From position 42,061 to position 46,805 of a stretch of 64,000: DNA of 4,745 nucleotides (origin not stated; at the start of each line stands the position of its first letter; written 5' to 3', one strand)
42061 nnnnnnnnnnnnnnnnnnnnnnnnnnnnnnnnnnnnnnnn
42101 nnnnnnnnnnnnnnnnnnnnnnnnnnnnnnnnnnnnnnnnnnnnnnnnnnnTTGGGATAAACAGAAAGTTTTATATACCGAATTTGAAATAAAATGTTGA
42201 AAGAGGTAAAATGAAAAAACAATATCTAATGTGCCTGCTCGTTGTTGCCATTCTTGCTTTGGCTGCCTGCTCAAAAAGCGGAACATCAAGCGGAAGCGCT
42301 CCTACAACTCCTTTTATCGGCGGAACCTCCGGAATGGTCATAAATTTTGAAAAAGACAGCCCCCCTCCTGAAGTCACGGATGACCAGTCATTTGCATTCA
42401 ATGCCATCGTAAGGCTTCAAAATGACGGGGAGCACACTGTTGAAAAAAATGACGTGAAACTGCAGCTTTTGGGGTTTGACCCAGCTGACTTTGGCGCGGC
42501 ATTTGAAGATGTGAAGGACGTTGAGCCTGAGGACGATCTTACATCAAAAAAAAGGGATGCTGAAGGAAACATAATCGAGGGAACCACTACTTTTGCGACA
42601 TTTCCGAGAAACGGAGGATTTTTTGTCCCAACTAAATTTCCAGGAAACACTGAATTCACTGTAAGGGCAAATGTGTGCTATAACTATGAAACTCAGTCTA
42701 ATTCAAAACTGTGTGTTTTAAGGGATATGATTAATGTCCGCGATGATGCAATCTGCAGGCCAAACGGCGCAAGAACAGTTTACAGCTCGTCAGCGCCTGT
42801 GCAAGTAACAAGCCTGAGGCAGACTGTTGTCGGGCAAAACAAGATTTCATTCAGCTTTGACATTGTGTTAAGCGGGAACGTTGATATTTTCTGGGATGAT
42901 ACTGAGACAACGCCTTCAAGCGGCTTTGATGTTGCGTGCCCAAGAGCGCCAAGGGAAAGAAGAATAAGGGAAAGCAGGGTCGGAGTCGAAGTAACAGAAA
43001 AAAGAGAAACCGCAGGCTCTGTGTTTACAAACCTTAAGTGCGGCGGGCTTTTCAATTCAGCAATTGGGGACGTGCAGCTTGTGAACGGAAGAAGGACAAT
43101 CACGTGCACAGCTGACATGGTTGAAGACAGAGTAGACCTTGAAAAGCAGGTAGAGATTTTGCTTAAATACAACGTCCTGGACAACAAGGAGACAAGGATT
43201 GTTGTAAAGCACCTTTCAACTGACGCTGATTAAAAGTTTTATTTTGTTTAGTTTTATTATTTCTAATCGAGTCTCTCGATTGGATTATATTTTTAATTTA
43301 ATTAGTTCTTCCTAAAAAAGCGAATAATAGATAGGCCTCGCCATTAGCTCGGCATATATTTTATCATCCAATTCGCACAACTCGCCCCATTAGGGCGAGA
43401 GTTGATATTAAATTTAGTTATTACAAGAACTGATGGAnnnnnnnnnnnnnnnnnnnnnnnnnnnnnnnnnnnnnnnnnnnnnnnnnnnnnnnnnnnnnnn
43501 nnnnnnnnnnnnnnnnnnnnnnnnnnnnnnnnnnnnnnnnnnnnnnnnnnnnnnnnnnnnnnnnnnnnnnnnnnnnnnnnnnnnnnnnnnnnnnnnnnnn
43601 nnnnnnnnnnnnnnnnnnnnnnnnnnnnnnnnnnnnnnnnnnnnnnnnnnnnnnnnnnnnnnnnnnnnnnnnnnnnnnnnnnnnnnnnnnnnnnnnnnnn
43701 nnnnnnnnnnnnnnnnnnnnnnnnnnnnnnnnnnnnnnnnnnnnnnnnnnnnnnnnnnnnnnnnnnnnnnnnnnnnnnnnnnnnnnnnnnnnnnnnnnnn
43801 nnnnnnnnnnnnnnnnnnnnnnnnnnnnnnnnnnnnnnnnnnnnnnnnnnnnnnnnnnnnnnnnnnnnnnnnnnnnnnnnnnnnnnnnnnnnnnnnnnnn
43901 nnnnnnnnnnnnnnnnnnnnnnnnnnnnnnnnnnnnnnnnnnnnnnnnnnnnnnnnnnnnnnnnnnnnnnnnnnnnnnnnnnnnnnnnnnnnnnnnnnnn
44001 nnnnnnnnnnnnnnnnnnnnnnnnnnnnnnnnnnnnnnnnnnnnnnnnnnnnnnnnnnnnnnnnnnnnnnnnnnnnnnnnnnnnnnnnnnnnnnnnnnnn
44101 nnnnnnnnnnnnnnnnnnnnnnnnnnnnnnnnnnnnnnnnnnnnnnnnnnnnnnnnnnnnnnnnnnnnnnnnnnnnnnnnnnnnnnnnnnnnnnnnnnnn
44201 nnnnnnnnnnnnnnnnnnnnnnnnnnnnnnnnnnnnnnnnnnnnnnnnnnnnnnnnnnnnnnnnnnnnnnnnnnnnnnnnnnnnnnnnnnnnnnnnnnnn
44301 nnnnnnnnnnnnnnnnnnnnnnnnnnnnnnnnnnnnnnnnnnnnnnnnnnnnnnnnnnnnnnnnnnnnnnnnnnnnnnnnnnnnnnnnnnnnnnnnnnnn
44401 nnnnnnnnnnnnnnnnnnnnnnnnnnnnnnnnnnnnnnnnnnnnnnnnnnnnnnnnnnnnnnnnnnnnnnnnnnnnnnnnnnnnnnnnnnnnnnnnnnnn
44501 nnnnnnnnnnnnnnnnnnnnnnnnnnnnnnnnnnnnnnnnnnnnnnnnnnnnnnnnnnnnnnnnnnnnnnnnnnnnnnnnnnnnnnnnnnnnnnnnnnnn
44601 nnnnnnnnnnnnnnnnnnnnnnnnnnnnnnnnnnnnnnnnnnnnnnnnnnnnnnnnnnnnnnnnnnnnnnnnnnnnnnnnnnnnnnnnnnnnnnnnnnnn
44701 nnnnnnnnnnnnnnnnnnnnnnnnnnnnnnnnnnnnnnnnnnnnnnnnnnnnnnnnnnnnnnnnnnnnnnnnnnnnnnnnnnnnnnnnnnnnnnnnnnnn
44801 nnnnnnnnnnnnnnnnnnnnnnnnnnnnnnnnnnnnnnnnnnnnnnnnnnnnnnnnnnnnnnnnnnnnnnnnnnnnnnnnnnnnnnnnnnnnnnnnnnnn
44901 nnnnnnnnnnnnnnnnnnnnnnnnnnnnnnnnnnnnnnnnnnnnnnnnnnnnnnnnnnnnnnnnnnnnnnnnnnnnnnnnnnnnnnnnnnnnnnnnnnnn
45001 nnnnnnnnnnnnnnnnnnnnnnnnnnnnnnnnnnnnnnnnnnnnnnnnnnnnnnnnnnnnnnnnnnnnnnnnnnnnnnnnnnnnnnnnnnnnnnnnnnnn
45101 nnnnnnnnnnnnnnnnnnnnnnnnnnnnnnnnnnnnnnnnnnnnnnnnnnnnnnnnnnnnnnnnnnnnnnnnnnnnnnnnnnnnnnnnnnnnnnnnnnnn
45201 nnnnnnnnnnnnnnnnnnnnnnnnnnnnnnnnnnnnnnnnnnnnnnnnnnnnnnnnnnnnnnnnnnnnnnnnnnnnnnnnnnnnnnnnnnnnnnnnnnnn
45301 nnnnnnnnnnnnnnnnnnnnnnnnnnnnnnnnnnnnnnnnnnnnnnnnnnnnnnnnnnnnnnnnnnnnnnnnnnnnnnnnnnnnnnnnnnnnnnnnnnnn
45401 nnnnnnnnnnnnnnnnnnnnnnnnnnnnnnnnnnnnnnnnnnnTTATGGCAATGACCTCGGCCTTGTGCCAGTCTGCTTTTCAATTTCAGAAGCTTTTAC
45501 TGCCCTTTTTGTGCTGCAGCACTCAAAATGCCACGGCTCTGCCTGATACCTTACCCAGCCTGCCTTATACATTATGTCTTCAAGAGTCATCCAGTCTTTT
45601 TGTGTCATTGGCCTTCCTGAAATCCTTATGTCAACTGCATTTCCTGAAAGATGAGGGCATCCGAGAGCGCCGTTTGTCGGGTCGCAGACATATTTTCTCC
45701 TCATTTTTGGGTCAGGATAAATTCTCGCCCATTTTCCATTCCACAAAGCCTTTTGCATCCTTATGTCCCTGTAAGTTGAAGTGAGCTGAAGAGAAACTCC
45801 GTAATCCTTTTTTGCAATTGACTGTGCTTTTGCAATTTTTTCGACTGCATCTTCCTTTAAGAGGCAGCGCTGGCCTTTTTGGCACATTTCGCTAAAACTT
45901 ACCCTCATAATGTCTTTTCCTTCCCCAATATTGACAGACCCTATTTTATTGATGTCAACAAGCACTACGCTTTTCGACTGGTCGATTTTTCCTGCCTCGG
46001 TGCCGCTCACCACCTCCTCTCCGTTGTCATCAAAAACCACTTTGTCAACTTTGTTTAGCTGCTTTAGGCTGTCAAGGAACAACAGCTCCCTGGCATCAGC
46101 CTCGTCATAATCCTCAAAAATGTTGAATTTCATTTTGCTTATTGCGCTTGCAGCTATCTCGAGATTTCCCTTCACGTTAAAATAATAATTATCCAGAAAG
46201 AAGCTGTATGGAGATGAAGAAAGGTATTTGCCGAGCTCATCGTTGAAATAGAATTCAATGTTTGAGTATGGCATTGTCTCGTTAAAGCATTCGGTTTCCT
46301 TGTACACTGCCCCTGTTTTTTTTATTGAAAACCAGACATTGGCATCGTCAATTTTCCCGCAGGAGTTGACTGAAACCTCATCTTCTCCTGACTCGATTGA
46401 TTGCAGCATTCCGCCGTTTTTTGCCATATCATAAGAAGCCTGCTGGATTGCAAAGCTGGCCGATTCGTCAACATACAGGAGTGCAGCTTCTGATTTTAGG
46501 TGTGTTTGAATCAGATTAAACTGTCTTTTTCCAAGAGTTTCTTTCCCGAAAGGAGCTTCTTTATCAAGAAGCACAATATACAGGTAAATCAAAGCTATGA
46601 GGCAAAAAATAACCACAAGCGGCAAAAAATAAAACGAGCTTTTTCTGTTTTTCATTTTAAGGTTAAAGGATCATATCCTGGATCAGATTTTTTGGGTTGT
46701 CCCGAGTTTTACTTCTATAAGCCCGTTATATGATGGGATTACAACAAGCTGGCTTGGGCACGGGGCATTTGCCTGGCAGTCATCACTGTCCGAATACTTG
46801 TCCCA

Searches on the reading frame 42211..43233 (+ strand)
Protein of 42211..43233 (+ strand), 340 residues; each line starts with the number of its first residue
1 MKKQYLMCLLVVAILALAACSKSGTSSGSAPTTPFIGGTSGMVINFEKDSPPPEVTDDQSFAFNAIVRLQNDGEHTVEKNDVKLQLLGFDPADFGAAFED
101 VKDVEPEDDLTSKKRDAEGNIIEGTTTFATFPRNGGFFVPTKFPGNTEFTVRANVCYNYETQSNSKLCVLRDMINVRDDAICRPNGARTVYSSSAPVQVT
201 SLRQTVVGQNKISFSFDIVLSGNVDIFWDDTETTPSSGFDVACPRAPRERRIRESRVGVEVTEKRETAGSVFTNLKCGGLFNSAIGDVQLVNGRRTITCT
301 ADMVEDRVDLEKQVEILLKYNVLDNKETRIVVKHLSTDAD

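Call 15: search_protein_families(library=pfam, proteins=[window:42211-43233:+])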
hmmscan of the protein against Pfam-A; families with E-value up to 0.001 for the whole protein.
window:42211-43233:+ (340 aa): 0 families

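Call 84: find_encoding_contigs(protein=window:42211-43233:+, flank=2500, max_places=10)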
Protein window:42211-43233:+ (340 aa): 3 contigs read that carry it; 3 places shown.
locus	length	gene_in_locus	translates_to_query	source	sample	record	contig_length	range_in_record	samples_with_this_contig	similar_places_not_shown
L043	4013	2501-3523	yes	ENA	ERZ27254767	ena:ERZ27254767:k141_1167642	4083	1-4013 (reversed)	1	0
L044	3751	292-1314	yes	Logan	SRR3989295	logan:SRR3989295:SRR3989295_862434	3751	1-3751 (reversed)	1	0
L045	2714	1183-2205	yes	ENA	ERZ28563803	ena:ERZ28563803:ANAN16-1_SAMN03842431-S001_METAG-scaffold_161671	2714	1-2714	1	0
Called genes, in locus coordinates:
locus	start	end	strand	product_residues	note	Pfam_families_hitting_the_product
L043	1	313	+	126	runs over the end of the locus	?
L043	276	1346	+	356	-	-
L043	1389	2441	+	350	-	-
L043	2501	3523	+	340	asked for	-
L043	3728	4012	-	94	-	?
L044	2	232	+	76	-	?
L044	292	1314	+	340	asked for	-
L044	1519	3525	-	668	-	-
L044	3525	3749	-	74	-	?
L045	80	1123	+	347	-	-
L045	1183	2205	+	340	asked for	-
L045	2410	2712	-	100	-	?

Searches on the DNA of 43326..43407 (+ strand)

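Call 42: build_rna_model(alignment_id=A2, structure=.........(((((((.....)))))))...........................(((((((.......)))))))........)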
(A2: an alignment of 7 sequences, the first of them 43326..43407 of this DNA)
Model R1 built from alignment A2 (7 sequences, 84 columns); structure: as given.
model positions 81; base pairs 14; branch points 1; effective number of sequences 2.18; information 0.7 bits per position. Calibrated on 0.2 Mb of random sequence (short: E-values are rough).
structure used (alignment columns):
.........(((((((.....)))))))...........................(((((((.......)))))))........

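Call 43: search_with_rna_model(model_id=R1, sources=[window, L002, L004, L007, L008, L009, L010, L011, L012, L013, L015, L016, L017, L018, L019, L020, L021], max_evalue=10, make_alignment=true)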
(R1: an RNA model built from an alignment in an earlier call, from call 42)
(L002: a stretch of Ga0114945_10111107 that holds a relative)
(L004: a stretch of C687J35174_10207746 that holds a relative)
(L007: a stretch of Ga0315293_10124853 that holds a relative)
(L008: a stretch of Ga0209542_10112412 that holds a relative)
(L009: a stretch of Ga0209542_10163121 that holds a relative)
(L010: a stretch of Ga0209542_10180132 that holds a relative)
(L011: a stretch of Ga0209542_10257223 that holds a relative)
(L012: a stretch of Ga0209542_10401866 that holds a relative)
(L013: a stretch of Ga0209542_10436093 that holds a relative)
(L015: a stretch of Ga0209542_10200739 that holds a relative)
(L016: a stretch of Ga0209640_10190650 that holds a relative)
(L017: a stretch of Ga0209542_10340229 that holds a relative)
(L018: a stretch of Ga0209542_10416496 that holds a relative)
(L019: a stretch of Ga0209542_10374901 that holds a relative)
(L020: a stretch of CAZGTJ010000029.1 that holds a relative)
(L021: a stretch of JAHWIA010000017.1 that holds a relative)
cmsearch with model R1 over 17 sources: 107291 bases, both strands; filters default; matches with E-value up to 10: 48.
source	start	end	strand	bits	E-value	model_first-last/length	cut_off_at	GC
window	10012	10092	+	96.5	3.9e-24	1-81/81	no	0.51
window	43326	43407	+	94.2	1.7e-23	1-81/81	no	0.45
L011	600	680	+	93.1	3.3e-23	1-81/81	no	0.46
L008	495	575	-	92.2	6.2e-23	1-81/81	no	0.47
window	31780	31859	+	89.4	3.7e-22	1-81/81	no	0.51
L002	1216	1297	-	85.5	4.2e-21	1-81/81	no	0.51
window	26506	26587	+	85.4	4.7e-21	1-81/81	no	0.46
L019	1038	1118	-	83.9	1.2e-20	1-81/81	no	0.42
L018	692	772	+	77.8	5.8e-19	1-81/81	no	0.42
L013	887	967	-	77.5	6.8e-19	1-81/81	no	0.46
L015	471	551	-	77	9.8e-19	1-81/81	no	0.42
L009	830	910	+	70.3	6.8e-17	1-81/81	no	0.43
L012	81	161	-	68.9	1.7e-16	1-81/81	no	0.44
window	35484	35564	-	67.2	5.1e-16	1-81/81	no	0.46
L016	1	73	+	67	5.6e-16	9-81/81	5'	0.48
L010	1256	1337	+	63.1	6.8e-15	1-81/81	no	0.48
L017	623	703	-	51.2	1.3e-11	1-81/81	no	0.46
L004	426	504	+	50.5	2e-11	1-81/81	no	0.46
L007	763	813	+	36.8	1.3e-07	1-81/81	no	0.47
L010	1365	1451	-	26.8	7.3e-05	1-81/81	no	0.53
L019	942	1010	+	21.8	0.0019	1-81/81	no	0.45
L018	804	870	-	16.6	0.049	1-81/81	no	0.51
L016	102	166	-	15.4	0.11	1-81/81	no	0.54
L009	812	866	-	14.8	0.15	1-81/81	no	0.4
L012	125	182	+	14.7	0.16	1-81/81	no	0.33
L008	539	595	+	14.7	0.17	1-81/81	no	0.4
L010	1229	1292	-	14.1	0.25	1-81/81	no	0.5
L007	741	799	-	12.6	0.62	1-81/81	no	0.39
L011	587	636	-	12.6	0.65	1-81/81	no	0.4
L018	666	728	-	12.6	0.65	1-81/81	no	0.46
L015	515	574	+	12.1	0.86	1-81/81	no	0.33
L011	654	672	-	10.9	1.9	55-73/81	no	0.58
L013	931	999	+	10.2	3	1-81/81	no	0.41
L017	667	731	+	9.4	4.8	1-81/81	no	0.35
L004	425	462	-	9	6.3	1-81/81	no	0.45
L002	1224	1243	+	9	6.4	55-73/81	no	0.65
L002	1261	1313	+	8.9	6.7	1-81/81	no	0.51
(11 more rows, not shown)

Alignment A3: 48 matches aligned to the model, 122 columns, each read 5' to 3' on its own strand. Consensus structure (alignment columns), stored with it:
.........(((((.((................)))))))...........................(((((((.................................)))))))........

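Call 51: search_with_rna_model(model_id=R1, sources=[L024, L025, L026, L027, L028, L029, L020, L021], max_evalue=10)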
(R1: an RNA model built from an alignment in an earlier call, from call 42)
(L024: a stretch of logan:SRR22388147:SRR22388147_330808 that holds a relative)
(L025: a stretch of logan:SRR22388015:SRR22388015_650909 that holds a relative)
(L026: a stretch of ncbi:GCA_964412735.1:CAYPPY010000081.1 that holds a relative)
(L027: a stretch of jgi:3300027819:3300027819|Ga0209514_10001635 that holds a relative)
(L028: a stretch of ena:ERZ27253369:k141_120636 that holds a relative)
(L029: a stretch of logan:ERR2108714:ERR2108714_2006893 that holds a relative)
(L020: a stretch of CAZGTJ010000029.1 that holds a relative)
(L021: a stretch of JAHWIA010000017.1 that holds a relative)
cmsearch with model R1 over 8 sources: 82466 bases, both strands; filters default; matches with E-value up to 10: 0.
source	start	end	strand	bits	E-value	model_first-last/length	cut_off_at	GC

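Call 80: search_with_rna_model(model_id=R1, sources=[L039, L040, L041, L030, L038], max_evalue=1)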
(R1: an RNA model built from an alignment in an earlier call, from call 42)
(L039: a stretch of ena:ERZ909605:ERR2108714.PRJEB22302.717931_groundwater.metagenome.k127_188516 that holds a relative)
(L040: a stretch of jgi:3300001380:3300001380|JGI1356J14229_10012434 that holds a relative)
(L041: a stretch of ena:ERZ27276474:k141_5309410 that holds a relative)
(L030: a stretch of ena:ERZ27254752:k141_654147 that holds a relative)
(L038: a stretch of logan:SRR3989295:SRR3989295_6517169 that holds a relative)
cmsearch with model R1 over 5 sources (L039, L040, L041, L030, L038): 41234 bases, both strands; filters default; matches with E-value up to 1: 4.
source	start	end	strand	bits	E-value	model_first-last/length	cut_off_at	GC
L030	766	846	+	67.2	2e-16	1-81/81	no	0.46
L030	877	945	-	24.9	9.4e-05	1-81/81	no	0.54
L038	2808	2874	+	13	0.19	1-81/81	no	0.42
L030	709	802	-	12.7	0.23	1-81/81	no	0.39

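Call 94: search_with_rna_model(model_id=R1, sources=[window, L002, L004, L007, L008, L009, L010, L011, L012, L013, L015, L016, L017, L018, L019], max_evalue=0.002, make_alignment=true)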
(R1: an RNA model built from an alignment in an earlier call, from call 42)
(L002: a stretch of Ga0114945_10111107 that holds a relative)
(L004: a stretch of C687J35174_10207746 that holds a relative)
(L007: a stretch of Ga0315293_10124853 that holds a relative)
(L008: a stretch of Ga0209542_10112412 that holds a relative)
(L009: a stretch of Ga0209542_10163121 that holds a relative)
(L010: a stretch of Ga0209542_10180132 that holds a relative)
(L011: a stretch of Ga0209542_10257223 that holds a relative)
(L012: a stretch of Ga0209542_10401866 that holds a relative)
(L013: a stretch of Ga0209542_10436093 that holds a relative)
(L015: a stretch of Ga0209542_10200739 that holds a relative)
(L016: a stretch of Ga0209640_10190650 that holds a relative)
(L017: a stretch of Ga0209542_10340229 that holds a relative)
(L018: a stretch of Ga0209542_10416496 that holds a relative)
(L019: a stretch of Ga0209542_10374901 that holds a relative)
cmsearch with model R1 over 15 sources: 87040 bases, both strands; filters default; matches with E-value up to 0.002: 22.
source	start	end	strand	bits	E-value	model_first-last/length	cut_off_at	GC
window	10012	10092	+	96.5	3.1e-24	1-81/81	no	0.51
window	43326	43407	+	94.2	1.3e-23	1-81/81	no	0.45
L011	600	680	+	93.1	2.7e-23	1-81/81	no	0.46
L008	495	575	-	92.2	5e-23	1-81/81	no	0.47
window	31780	31859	+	89.4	3e-22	1-81/81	no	0.51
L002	1216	1297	-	85.5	3.4e-21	1-81/81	no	0.51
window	26506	26587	+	85.4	3.8e-21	1-81/81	no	0.46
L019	1038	1118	-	83.9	1e-20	1-81/81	no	0.42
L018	692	772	+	77.8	4.7e-19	1-81/81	no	0.42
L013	887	967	-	77.5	5.5e-19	1-81/81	no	0.46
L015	471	551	-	77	7.9e-19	1-81/81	no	0.42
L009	830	910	+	70.3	5.5e-17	1-81/81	no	0.43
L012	81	161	-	68.9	1.4e-16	1-81/81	no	0.44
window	35484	35564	-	67.2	4.1e-16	1-81/81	no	0.46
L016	1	73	+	67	4.6e-16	9-81/81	5'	0.48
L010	1256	1337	+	63.1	5.6e-15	1-81/81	no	0.48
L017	623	703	-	51.2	1.1e-11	1-81/81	no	0.46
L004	426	504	+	50.5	1.6e-11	1-81/81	no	0.46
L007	763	813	+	36.8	1.1e-07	1-81/81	no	0.47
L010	1365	1451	-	26.8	5.9e-05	1-81/81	no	0.53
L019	942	1010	+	21.8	0.0015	1-81/81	no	0.45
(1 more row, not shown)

Alignment A5: 22 matches aligned to the model, 99 columns, each read 5' to 3' on its own strand. Consensus structure (alignment columns), stored with it:
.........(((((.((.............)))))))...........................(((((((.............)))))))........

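Call 99: search_with_rna_model(model_id=R1, sources=[L046, L047, L048, L049, L050, L051, L052, L053], max_evalue=1)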
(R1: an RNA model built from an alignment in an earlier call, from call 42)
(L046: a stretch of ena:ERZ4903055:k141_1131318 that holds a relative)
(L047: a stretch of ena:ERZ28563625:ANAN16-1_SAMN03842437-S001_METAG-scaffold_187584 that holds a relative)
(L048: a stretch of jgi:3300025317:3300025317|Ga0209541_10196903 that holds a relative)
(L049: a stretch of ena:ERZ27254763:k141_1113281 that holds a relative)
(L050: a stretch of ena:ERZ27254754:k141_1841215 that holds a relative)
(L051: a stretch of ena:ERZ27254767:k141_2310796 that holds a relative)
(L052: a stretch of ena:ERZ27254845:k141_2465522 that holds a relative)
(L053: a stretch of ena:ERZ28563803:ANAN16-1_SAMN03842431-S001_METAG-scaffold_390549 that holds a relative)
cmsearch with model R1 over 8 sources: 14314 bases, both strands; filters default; matches with E-value up to 1: 8.
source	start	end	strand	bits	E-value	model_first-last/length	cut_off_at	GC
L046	1148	1232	-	66.2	1.3e-16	1-81/81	no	0.38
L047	1691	1775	-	66.2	1.3e-16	1-81/81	no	0.38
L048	1501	1585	-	66.2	1.3e-16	1-81/81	no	0.38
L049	1315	1399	-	66.2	1.3e-16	1-81/81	no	0.38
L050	1148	1232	-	66.2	1.3e-16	1-81/81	no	0.38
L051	1154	1238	-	66.2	1.3e-16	1-81/81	no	0.38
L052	1132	1216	-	66.2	1.3e-16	1-81/81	no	0.38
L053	1148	1232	-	66.2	1.3e-16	1-81/81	no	0.38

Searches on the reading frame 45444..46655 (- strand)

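Call 36: search_protein_families(library=pfam, proteins=[window:45444-46655:-], max_evalue=0.00001)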
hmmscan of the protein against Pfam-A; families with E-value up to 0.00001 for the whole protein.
window:45444-46655:- (403 aa): 1 family
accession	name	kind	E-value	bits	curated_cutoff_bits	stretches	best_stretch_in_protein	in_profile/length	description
PF01427.22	Peptidase_M15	-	2.1e-08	34.6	27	0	252-343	25-120/199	D-ala-D-ala dipeptidase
